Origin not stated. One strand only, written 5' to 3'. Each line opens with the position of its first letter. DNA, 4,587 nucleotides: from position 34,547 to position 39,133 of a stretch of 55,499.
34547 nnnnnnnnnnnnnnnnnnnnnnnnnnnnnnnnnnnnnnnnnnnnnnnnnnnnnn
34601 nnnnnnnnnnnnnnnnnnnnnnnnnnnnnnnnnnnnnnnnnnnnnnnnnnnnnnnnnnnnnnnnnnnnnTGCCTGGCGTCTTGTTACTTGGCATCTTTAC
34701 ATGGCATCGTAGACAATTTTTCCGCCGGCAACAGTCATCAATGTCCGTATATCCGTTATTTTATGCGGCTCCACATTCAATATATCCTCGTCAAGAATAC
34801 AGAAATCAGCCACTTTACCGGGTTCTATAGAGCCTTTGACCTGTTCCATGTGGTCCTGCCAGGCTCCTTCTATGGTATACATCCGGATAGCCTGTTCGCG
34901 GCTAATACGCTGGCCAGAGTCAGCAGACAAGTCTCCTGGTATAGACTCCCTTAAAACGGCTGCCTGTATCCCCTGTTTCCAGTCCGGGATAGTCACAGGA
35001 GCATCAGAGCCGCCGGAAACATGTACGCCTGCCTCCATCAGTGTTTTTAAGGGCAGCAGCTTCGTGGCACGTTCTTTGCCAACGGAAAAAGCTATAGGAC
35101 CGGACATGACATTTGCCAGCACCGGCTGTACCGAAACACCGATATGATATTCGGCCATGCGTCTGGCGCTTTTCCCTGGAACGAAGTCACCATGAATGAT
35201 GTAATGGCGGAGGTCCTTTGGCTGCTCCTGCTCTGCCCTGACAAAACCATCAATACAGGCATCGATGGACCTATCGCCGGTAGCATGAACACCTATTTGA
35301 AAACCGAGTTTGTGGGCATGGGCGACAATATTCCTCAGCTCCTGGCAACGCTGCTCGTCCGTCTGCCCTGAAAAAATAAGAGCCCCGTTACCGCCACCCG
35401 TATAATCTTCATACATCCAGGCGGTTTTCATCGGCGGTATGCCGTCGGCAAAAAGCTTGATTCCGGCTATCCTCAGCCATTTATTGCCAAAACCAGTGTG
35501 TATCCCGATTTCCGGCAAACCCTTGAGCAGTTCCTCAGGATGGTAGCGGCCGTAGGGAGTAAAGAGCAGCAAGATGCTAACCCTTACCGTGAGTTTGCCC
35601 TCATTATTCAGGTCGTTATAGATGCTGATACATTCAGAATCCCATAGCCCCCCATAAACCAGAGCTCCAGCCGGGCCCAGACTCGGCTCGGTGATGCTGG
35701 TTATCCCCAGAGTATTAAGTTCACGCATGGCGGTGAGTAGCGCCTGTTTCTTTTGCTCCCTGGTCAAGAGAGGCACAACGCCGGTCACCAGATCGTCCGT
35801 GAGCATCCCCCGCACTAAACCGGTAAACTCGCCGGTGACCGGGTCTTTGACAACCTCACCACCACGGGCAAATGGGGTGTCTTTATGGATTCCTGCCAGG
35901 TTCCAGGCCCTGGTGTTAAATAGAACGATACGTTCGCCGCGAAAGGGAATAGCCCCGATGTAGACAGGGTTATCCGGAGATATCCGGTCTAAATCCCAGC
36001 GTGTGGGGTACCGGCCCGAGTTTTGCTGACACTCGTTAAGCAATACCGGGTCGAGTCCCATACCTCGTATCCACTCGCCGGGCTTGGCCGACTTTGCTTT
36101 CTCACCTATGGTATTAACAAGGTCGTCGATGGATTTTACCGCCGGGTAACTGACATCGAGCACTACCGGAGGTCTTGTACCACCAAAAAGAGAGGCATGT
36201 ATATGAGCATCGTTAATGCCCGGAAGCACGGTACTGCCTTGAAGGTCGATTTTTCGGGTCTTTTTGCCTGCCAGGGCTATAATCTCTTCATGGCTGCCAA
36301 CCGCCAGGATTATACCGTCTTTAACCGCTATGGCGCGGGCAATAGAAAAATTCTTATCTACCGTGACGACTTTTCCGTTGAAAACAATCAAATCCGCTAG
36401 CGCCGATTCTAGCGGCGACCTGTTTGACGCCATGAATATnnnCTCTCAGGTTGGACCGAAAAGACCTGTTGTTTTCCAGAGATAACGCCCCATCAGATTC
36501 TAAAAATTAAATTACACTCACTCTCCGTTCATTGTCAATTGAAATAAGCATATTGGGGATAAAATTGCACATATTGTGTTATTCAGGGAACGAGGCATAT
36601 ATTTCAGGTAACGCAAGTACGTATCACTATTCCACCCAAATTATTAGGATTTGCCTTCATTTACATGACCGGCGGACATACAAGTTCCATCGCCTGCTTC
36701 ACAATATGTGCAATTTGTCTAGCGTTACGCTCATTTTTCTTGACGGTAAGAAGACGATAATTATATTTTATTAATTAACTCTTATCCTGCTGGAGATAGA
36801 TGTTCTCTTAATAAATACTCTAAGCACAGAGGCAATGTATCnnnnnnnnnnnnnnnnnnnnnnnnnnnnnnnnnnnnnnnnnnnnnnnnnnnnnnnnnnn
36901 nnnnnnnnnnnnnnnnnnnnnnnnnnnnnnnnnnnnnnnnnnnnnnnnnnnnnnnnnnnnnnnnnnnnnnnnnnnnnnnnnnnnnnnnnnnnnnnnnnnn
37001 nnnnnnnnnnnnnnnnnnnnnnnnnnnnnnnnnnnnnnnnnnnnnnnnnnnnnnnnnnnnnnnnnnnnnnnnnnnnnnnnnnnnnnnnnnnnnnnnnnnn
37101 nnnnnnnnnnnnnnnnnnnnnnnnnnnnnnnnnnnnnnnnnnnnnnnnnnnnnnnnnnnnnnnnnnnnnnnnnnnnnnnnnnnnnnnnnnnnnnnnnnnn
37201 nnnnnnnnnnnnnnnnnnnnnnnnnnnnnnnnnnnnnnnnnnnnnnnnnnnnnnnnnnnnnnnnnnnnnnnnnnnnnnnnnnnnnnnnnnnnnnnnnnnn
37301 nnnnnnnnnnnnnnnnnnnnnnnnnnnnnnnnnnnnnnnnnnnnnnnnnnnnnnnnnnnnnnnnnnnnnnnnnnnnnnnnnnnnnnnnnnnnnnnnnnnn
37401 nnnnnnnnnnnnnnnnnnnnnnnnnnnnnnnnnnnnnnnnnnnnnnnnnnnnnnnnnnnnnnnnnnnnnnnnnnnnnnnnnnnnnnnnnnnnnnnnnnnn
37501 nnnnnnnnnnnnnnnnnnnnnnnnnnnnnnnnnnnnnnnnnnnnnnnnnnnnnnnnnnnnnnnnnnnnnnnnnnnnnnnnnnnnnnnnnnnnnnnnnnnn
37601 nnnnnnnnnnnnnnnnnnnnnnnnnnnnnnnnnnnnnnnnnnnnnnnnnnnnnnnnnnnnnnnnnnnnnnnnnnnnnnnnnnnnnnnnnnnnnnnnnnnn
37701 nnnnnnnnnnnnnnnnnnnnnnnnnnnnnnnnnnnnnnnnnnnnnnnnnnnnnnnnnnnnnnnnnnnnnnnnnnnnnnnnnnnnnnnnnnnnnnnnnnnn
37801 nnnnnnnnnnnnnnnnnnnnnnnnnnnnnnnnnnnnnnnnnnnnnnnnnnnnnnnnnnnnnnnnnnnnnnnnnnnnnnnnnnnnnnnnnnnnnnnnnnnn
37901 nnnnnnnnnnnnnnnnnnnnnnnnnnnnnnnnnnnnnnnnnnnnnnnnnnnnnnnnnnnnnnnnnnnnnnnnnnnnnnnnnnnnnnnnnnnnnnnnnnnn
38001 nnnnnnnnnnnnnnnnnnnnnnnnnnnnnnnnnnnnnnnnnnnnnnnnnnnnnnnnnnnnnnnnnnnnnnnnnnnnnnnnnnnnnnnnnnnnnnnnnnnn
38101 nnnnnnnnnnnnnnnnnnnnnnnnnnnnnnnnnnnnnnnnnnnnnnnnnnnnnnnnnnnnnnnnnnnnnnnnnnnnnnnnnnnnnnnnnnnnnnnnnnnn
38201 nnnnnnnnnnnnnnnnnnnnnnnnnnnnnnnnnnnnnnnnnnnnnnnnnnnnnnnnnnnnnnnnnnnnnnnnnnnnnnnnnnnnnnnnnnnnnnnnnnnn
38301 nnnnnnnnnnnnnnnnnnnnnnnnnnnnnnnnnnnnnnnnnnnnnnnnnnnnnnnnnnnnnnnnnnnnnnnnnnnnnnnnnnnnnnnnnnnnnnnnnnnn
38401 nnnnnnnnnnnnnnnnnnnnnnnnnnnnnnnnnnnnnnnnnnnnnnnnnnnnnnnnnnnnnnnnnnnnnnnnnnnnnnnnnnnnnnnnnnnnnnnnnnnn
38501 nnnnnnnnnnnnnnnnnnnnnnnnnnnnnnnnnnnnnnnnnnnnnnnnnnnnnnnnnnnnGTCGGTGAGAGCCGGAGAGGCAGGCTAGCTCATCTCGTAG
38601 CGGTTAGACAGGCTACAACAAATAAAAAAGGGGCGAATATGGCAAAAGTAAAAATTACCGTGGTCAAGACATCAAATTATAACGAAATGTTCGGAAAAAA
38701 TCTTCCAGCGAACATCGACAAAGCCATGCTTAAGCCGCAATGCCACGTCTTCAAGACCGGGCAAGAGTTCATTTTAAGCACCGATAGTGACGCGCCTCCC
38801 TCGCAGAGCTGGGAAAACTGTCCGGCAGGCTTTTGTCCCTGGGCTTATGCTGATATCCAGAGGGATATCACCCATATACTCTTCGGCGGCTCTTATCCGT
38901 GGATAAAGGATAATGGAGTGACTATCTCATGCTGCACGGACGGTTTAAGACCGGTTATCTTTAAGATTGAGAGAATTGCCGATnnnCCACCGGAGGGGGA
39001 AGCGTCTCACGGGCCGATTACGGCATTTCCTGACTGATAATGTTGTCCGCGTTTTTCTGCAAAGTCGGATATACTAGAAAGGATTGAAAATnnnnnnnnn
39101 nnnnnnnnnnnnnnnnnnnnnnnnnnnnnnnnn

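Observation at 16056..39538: Four paralogs of an uncharacterised small cupin, each wired to a hydrolase-type neighbour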

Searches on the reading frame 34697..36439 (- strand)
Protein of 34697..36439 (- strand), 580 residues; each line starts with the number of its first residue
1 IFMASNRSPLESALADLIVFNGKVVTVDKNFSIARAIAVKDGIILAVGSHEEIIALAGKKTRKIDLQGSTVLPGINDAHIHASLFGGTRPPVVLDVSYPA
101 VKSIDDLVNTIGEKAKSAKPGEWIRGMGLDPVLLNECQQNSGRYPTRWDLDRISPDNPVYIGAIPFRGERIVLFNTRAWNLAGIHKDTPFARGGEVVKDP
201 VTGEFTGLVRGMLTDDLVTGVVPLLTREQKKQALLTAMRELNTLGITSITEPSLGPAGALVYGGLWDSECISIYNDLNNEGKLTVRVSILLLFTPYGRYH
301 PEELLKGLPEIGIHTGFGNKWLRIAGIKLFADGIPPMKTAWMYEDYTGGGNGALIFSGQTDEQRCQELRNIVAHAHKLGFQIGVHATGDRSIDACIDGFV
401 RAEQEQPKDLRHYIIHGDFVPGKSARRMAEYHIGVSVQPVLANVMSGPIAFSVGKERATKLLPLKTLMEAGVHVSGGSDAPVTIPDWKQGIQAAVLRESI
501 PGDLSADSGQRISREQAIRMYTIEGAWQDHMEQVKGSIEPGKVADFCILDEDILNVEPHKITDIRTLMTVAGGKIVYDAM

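Call 12: search_protein_families(library=pfam, proteins=[window:34697-36439:-], max_evalue=0.001)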
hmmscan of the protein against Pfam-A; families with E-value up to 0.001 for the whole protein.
window:34697-36439:- (580 aa): 2 families
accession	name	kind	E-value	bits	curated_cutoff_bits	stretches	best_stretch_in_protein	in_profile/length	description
PF07969.17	Amidohydro_3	-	1.2e-92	312.3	29.7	1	64-577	3-472/472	Amidohydrolase family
PF01979.26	Amidohydro_1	-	4.9e-15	56.1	25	1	367-575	136-344/345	Amidohydrolase family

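Call 46: search_protein_families(library=ncbifam, proteins=[window:34697-36439:-], max_evalue=0.001)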
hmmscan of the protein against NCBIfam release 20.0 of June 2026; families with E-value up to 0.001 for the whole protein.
window:34697-36439:- (580 aa): 34 families (the best 25 are shown)
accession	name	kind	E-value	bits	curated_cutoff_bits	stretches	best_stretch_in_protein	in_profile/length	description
NF006056.0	PRK08204.1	subfamily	4.6e-15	55.3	391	2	372-559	208-389/449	hypothetical protein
NF005557.0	PRK07228.1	equivalog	1.9e-12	46.6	522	2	463-566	290-391/445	5'-deoxyadenosine deaminase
NF051886.1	XaaProDiPepCaul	equivalog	5.8e-12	45.3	500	1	34-83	18-65/398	Xaa-Pro dipeptidase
NF006549.0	PRK09045.1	equivalog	1.9e-11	43.3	540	1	460-558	291-387/444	TRZ/ATZ family hydrolase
NF005211.0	PRK06687.1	equivalog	1.4e-10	40.5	703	1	458-550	282-372/419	TRZ/ATZ family protein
TIGR02967.1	guan_deamin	equivalog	8.9e-10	38.1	375.4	1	464-567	281-378/401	guanine deaminase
TIGR01224.1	hutI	equivalog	3.4e-08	32.7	298.15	1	35-89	4-55/377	imidazolonepropionase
NF006689.0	PRK09237.1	equivalog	1.4e-07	30.5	371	1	16-82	4-66/383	amidohydrolase/deacetylase family metallohydrolase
TIGR01178.1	ade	equivalog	1.4e-07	30.4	472.5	1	16-81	1-58/552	adenine deaminase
TIGR03178.1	allantoinase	equivalog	3.6e-07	29.3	357.85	1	16-83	1-61/441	allantoinase AllB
NF006560.0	PRK09061.1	subfamily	4.2e-07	28.6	340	1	6-83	17-88/517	amidohydrolase family protein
TIGR02033.1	D-hydantoinase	equivalog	6.4e-07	28.7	393.25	1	18-83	2-61/454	dihydropyrimidinase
NF009686.0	PRK13207.1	subfamily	6.4e-07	28.5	354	1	491-562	381-450/569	urease subunit alpha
TIGR00221.1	nagA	equivalog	8.5e-07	28.2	225.65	0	17-82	4-65/380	N-acetylglucosamine-6-phosphate deacetylase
NF006679.0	PRK09228.1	subfamily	9.1e-07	28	351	0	35-81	32-78/433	guanine deaminase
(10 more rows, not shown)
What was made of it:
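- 33593..36442 (-): Second C45/AAT gene (33593-34669) and third Amidohydro_3 gene (34697-36442), on the opposite strand from c3 and c4. calls 12, 46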

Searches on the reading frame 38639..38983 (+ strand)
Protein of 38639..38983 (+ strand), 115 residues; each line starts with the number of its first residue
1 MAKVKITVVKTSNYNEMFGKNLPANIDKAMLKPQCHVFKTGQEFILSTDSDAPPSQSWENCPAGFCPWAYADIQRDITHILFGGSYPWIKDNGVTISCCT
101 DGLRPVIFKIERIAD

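Call 12: search_protein_families(library=pfam, proteins=[window:38639-38983:+], max_evalue=0.001)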
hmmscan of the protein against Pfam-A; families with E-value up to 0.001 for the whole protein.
window:38639-38983:+ (115 aa): 0 families

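Call 46: search_protein_families(library=ncbifam, proteins=[window:38639-38983:+], max_evalue=0.001)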
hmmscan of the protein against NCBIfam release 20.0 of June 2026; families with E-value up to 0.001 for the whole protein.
window:38639-38983:+ (115 aa): 1 family
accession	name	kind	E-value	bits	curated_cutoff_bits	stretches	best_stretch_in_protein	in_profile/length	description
TIGR04076.1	TIGR04076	subfamily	1.2e-19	70.7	33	1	1-114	1-90/91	TIGR04076 family protein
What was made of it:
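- Checked: c4 is separated from its amidohydrolase by a TIGR04076 gene at 38639-38986 (call 46).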
